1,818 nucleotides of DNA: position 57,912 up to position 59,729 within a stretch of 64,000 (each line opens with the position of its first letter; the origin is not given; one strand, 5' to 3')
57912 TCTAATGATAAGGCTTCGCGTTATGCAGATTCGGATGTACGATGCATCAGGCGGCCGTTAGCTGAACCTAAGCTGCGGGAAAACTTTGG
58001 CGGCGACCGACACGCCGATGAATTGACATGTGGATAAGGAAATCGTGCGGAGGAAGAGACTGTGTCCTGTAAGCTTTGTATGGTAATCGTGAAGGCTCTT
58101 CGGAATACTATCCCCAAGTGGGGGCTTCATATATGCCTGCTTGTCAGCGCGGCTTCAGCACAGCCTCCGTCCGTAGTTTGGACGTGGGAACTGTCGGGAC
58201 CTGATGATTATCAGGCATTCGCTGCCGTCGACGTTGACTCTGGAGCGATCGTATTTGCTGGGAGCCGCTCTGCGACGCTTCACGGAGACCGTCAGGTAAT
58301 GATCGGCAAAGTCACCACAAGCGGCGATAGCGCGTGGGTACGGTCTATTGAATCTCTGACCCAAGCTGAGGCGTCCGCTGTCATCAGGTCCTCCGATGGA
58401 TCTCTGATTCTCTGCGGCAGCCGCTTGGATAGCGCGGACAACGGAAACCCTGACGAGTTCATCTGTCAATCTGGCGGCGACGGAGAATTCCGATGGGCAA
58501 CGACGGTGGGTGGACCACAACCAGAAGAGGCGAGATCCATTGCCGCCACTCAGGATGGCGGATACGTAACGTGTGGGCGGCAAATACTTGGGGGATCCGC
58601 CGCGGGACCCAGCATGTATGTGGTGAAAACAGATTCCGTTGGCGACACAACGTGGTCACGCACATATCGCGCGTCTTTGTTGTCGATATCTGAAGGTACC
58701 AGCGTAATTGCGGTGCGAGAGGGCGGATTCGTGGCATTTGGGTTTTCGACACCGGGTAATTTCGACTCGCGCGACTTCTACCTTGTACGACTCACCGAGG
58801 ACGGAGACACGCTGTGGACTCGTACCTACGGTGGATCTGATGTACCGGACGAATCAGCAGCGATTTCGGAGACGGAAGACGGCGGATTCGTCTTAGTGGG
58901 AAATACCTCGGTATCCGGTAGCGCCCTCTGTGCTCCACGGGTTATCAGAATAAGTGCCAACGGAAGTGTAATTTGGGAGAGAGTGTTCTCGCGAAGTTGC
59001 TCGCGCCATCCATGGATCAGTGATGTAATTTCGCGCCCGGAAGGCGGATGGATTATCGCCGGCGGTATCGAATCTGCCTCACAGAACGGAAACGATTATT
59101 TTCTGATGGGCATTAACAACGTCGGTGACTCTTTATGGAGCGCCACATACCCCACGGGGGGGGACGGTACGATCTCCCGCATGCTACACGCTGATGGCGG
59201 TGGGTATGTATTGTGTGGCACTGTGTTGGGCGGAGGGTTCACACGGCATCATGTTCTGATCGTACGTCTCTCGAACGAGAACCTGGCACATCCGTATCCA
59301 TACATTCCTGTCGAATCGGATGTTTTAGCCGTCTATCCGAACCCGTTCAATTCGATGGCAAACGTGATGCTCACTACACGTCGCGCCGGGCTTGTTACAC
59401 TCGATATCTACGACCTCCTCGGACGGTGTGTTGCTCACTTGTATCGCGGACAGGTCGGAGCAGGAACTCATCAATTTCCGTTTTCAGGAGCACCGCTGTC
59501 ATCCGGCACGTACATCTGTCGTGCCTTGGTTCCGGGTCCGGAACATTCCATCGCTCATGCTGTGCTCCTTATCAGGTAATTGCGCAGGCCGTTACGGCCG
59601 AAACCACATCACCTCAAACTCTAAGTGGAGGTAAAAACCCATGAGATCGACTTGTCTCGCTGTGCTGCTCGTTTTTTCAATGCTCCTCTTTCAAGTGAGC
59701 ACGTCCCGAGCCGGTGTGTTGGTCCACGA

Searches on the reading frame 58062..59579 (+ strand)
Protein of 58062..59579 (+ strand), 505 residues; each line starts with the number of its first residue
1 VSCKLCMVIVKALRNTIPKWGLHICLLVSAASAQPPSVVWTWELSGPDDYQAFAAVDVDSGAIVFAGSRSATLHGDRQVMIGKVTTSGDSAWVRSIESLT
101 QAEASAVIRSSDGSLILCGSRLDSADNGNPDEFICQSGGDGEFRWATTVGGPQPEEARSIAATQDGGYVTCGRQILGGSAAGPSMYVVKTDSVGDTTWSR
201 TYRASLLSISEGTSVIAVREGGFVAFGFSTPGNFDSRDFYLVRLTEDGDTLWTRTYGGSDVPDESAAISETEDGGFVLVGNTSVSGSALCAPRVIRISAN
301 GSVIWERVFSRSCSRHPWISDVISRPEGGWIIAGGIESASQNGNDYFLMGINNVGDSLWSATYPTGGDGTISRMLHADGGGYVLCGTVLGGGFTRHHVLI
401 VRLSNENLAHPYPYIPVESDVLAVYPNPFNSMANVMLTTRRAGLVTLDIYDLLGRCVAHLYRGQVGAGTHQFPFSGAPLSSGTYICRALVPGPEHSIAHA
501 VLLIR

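Call 35: search_protein_families(library=pfam, proteins=[window:58062-59576:+], max_evalue=0.001)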
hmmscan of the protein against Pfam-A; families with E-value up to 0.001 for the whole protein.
window:58062-59576:+ (505 aa): 1 family
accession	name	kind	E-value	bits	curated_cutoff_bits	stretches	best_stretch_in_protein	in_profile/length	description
PF18962.6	Por_Secre_tail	-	1.6e-06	28.8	27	1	424-487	1-61/75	Secretion system C-terminal sorting domain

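Call 39: find_encoding_contigs(protein=window:58062-59579:+, flank=10000, max_places=2)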
Protein window:58062-59579:+ (505 aa): 1 contig read that carries it; 1 place shown.
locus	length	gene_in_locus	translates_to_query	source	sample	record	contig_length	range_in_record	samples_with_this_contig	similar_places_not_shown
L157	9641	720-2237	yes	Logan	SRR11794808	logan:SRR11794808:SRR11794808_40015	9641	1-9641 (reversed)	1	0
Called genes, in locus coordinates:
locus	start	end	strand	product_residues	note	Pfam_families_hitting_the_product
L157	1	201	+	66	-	?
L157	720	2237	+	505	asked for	PF18962:Por_Secre_tail (weak)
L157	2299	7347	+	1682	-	PF13860:FlgD_ig, PF18962:Por_Secre_tail (weak)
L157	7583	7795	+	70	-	PF01197:Ribosomal_L31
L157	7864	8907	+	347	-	PF07136:DUF1385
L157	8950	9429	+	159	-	-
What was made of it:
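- Tried and rejected: A look-up from the 3' side returned a sister assembly (L157) with no sel genes (call 39).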
